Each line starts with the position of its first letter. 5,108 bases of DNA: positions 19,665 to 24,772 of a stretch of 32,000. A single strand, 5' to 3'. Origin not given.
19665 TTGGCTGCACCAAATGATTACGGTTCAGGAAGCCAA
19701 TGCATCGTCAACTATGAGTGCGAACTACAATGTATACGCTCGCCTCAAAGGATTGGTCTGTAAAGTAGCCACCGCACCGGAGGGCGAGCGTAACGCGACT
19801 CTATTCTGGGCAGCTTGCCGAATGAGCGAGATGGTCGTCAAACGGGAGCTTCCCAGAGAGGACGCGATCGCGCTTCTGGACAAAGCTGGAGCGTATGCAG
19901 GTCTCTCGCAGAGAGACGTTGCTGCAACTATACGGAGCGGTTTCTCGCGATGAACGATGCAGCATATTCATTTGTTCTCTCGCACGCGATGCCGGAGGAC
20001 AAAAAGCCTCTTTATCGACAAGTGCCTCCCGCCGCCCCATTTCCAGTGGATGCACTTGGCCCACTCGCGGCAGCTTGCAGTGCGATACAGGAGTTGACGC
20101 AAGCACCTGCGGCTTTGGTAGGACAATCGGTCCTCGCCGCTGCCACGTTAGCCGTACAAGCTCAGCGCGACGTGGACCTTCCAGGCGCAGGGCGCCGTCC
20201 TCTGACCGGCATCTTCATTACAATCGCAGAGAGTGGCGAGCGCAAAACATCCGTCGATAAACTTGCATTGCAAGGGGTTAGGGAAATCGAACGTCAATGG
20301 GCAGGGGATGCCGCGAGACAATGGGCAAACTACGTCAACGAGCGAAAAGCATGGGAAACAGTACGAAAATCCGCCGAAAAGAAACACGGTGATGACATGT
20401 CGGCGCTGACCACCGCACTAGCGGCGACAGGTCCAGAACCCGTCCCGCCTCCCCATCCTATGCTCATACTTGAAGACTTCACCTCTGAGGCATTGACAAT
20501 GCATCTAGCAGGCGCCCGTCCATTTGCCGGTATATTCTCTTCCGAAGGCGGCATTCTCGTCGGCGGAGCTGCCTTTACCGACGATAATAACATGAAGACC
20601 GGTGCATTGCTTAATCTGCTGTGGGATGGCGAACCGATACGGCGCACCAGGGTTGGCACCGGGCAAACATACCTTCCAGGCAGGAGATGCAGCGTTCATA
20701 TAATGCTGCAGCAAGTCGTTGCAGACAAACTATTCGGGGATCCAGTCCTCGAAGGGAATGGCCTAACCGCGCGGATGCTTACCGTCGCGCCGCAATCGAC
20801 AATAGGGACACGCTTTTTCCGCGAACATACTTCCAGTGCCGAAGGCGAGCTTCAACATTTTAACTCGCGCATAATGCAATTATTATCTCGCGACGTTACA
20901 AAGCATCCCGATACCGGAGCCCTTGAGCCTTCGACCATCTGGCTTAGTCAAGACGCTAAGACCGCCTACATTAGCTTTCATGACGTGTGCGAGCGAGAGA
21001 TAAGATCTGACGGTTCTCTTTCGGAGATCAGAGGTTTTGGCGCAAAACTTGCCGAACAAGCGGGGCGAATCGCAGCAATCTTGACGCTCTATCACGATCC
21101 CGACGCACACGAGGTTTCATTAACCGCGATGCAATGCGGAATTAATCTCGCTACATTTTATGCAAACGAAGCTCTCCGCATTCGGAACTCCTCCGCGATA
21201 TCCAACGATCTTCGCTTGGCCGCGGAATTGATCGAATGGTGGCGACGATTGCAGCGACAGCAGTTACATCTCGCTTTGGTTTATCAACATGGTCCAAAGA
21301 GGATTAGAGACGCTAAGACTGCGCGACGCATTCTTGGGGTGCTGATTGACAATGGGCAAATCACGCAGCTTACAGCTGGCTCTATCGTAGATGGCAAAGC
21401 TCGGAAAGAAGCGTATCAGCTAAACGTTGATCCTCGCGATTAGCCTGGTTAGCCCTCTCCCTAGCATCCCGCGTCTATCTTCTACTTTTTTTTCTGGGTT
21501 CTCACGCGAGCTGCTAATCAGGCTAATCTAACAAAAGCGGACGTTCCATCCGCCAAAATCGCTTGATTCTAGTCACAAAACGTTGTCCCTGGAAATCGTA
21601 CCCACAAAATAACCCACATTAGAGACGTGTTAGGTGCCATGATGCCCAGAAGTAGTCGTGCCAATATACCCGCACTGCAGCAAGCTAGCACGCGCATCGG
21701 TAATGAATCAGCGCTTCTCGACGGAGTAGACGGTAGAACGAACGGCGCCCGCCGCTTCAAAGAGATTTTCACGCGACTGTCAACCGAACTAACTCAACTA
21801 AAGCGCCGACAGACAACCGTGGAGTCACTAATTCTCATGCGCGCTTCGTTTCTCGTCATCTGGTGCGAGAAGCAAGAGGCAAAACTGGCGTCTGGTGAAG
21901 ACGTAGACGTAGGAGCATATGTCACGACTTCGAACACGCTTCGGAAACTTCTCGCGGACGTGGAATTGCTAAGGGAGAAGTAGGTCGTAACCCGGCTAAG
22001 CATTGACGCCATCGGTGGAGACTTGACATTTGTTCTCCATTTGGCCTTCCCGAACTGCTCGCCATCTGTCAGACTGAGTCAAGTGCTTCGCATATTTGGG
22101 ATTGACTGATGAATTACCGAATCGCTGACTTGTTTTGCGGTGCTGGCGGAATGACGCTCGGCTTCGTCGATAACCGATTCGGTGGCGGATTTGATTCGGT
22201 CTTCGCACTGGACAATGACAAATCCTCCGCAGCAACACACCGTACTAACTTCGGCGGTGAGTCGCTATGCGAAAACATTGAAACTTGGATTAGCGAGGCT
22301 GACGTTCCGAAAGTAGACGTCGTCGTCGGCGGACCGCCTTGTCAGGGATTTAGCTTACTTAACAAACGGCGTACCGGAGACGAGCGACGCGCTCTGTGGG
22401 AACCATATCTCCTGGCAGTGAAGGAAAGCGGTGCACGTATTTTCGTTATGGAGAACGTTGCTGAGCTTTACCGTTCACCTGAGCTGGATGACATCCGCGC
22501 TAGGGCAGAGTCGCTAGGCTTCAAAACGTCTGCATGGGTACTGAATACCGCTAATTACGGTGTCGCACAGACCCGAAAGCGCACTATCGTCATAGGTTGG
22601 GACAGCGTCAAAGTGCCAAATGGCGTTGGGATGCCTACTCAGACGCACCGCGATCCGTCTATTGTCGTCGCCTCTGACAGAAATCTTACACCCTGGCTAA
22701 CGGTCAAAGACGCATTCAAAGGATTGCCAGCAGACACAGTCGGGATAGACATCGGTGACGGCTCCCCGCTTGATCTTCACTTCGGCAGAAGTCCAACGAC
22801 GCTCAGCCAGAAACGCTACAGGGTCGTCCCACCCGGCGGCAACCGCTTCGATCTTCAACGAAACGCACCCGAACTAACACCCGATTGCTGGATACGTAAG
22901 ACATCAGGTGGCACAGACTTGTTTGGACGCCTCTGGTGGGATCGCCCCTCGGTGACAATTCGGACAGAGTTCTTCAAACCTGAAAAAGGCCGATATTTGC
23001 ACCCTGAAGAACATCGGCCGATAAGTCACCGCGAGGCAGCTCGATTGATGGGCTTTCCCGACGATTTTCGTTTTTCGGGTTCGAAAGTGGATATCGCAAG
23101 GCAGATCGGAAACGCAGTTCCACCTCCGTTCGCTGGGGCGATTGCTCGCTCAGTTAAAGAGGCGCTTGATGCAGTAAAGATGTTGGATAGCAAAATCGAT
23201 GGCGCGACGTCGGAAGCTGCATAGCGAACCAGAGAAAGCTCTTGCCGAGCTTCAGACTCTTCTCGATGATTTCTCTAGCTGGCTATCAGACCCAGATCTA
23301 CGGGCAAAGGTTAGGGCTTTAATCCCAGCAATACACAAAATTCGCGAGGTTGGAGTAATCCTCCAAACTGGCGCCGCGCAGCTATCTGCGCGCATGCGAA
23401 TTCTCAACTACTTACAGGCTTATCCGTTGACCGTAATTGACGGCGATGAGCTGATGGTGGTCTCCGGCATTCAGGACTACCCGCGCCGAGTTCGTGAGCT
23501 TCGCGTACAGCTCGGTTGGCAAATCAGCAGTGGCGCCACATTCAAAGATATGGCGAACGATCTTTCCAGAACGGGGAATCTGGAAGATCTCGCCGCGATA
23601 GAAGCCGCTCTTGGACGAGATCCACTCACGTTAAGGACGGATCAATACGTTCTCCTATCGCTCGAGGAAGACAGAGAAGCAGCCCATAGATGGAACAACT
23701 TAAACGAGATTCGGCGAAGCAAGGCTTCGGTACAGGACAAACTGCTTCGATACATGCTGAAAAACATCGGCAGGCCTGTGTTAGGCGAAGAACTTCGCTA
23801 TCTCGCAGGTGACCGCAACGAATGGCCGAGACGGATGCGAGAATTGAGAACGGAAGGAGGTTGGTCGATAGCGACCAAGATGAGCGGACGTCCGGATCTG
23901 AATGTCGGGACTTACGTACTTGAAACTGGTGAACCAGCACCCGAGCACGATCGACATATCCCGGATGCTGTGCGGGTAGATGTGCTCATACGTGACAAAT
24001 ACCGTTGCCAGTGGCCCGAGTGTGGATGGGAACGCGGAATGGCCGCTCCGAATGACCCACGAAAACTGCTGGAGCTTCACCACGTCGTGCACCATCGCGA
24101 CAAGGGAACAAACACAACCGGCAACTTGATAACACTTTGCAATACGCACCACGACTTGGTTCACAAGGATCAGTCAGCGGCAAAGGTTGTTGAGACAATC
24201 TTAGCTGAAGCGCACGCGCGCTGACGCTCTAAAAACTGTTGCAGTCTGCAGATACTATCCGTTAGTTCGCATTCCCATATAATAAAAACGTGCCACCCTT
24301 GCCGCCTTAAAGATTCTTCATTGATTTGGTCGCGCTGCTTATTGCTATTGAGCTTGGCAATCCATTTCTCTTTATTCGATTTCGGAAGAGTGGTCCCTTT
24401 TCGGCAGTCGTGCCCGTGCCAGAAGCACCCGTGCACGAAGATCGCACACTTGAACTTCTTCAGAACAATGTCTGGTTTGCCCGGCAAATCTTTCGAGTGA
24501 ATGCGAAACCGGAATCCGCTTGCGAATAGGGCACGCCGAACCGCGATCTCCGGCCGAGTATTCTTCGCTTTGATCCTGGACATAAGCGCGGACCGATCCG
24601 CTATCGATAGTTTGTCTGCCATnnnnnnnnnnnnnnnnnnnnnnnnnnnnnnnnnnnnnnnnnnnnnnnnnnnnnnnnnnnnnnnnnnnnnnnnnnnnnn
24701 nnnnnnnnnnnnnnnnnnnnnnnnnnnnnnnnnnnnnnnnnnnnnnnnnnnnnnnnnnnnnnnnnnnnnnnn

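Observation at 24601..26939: DUF262 (ParB-like NTPase) + HEPN-motif protein gene pair: candidate undescribed two-component defence system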

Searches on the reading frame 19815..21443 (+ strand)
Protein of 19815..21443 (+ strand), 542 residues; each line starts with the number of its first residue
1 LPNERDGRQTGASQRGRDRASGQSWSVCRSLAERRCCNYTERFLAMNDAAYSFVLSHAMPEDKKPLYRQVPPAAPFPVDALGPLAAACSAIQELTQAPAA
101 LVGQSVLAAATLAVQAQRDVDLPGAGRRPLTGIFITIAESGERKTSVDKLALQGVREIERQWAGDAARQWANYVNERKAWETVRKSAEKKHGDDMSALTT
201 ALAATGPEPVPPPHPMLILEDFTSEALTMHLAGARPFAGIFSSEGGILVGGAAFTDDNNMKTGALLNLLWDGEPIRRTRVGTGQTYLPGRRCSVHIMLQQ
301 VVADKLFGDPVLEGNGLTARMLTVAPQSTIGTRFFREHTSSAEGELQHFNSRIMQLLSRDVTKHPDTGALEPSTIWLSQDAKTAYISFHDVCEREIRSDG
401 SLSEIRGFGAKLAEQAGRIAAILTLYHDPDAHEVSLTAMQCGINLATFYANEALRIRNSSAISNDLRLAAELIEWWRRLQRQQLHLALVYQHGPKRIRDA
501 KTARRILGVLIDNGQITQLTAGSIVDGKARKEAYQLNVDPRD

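Call 18: search_protein_families(library=pfam, proteins=[window:19815-21443:+], max_evalue=0.01)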
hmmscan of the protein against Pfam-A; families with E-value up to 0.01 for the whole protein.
window:19815-21443:+ (542 aa): 1 family
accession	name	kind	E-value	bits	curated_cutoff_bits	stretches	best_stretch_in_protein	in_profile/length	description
PF13148.11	DUF3987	-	4.2e-86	289.8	27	1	96-457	1-362/364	Protein of unknown function (DUF3987)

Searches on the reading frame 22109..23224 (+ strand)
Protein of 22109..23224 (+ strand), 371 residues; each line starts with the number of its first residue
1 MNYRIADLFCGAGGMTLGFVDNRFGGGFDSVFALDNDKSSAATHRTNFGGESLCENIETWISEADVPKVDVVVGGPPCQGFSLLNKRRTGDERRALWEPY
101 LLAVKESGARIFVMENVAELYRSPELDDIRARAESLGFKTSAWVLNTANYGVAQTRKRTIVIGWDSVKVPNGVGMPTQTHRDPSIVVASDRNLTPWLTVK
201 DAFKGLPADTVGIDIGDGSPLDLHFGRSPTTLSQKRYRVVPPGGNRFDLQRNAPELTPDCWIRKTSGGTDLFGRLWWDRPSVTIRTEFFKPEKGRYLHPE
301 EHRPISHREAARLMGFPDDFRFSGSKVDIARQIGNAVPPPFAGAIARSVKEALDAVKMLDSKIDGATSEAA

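Call 4: search_protein_families(library=pfam, proteins=[window:22109-23224:+], max_evalue=1)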
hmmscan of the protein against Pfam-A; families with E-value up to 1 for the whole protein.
window:22109-23224:+ (371 aa): 2 families
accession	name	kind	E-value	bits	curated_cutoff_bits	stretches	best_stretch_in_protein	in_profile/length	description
PF00145.23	DNA_methylase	-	4.4e-54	184.5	22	1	3-350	1-323/324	C-5 cytosine-specific DNA methylase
PF09445.16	Methyltransf_15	-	0.0042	17.1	22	1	4-48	3-42/165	RNA cap guanine-N2 methyltransferase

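Call 5: search_protein_families(library=padloc, proteins=[window:22109-23224:+], max_evalue=1)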
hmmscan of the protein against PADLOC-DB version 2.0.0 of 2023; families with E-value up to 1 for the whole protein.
window:22109-23224:+ (371 aa): 62 families (the best 25 are shown)
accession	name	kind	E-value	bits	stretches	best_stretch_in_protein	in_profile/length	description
PDLC00033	DruM2|DruM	-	6.1e-92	306.7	1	3-355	22-366/368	DNA cytosine methylase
PDLC03378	MTase_II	-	1.3e-78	262.8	1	1-357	1-334/344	Type II methyltransferase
PDLC03234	MTase_II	-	5.5e-71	237.8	2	3-208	5-204/375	Type II methyltransferase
PDLC03326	MTase_II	-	8.9e-63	210.8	1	6-355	8-378/412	Type II methyltransferase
PDLC03237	MTase_II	-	1.3e-57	193.4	2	5-164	796-968/1036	Type II methyltransferase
PDLC03272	MTase_II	-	2.9e-52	176.2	1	2-357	74-394/407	Type II methyltransferase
PDLC00026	DruM2|DruM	-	1.8e-48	163.8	1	5-358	7-323/336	DNA cytosine methylase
PDLC02650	DrmMII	-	5.5e-45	152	2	128-353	206-418/435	DrmMII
PDLC02649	DrmMII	-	1.1e-42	144.4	3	51-166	98-221/422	DrmMII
PDLC02656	DrmMII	-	4.8e-42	142.4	2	2-209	4-235/491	DrmMII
PDLC03279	MTase_II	-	3.9e-40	135.7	2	1-165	1-173/587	Type II methyltransferase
PDLC02648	DrmMII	-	8.9e-40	134.8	2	3-212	22-283/468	DrmMII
PDLC03343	MTase_II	-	8.8e-38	128.4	2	3-210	6-214/462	Type II methyltransferase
PDLC03381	MTase_II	-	1.1e-37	128.1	2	239-356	27-148/396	Type II methyltransferase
PDLC03225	MTase_II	-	1.2e-36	124.7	3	269-353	518-598/615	Type II methyltransferase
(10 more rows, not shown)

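Call 6: search_protein_families(library=ncbifam, proteins=[window:22109-23224:+], max_evalue=1)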
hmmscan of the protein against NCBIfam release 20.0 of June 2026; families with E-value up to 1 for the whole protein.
window:22109-23224:+ (371 aa): 2 families
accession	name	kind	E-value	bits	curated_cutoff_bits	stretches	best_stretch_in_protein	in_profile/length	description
TIGR00675.1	dcm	superfamily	2.2e-46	159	100.65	2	5-166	1-162/329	DNA (cytosine-5-)-methyltransferase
NF007772.0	PRK10458.1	subfamily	8.6e-08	31.1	710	3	302-355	401-458/472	DNA cytosine methylase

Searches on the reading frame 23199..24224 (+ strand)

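Call 4: search_protein_families(library=pfam, proteins=[window:23199-24224:+], max_evalue=1)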
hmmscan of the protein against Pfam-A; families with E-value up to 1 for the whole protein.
window:23199-24224:+ (341 aa): 4 families
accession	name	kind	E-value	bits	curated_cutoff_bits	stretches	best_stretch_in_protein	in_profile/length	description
PF01844.29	HNH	-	5e-05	23.8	21.4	1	274-323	3-46/47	HNH endonuclease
PF14090.12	HTH_39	-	0.00016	21.9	21.3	1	209-242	30-68/70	Winged helix-turn-helix domain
PF13391.12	HNH_2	-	0.0035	17.6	21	1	286-320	8-57/66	HNH endonuclease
PF23382.1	DUF7097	-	0.25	11.6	27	1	274-329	81-141/175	Family of unknown function (DUF7097)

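Call 5: search_protein_families(library=padloc, proteins=[window:23199-24224:+], max_evalue=1)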
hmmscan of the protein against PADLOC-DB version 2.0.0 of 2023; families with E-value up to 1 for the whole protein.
window:23199-24224:+ (341 aa): 6 families
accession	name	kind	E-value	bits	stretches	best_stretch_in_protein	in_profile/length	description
PDLC03656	mREase_IV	-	2.6e-05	22.1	1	274-334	209-268/277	Type IV methyl-directed restriction enzyme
PDLC03478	REase_II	-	4.7e-05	21.2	1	194-316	36-153/219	Type II restriction enzyme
PDLC04772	PDC-M68A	-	0.0083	14.1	1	301-326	65-90/253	-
PDLC00740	Effector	-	0.01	12.6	1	282-326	60-102/391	Endonuclease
PDLC00739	Effector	-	0.028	11.7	1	299-334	54-99/378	Endonuclease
PDLC04773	PDC-M68A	-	0.037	12.1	1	306-324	8-26/200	-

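Call 6: search_protein_families(library=ncbifam, proteins=[window:23199-24224:+], max_evalue=1)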
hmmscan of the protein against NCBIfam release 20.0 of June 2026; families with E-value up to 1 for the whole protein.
window:23199-24224:+ (341 aa): 2 families
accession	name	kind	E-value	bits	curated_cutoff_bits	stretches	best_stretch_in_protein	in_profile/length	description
NF040563.1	guided_IscB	equivalog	8e-08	31.8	175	1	258-328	183-242/314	RNA-guided endonuclease IscB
NF045808.1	PT-DNA_restrict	exception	0.0066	15.6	180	1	257-321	164-223/284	phosphorothioated DNA-binding restriction endonuclease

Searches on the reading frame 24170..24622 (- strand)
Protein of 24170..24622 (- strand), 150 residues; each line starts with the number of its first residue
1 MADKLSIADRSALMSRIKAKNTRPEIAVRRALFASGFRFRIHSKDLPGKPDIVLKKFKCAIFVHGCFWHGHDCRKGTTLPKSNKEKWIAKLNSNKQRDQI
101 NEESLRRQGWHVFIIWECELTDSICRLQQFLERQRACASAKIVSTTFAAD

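Call 4: search_protein_families(library=pfam, proteins=[window:24170-24622:-], max_evalue=1)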
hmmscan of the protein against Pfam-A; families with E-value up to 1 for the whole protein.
window:24170-24622:- (150 aa): 3 families
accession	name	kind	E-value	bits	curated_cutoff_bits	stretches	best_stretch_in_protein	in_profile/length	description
PF03852.21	Vsr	-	8.3e-34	115.7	27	1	2-75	1-74/74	DNA mismatch endonuclease Vsr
PF18741.7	MTES_1575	-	0.012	16.2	38.2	1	91-120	52-81/96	REase_MTES_1575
PF16131.11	Torus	-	0.083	13.9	29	1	49-84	63-98/109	Torus domain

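Call 5: search_protein_families(library=padloc, proteins=[window:24170-24622:-], max_evalue=1)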
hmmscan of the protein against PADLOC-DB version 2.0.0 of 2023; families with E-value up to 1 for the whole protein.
window:24170-24622:- (150 aa): 1 family
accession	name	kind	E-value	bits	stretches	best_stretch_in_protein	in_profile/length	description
PDLC03397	Vsr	-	2.1e-26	90.9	1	1-121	1-120/156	Type II nicking endonuclease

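Call 6: search_protein_families(library=ncbifam, proteins=[window:24170-24622:-], max_evalue=1)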
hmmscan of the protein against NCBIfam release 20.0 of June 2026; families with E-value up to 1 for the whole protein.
window:24170-24622:- (150 aa): 1 family
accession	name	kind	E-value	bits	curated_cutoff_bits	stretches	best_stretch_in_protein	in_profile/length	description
TIGR00632.1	vsr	subfamily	4.1e-45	152.9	97.85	1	1-119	1-119/119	DNA mismatch endonuclease Vsr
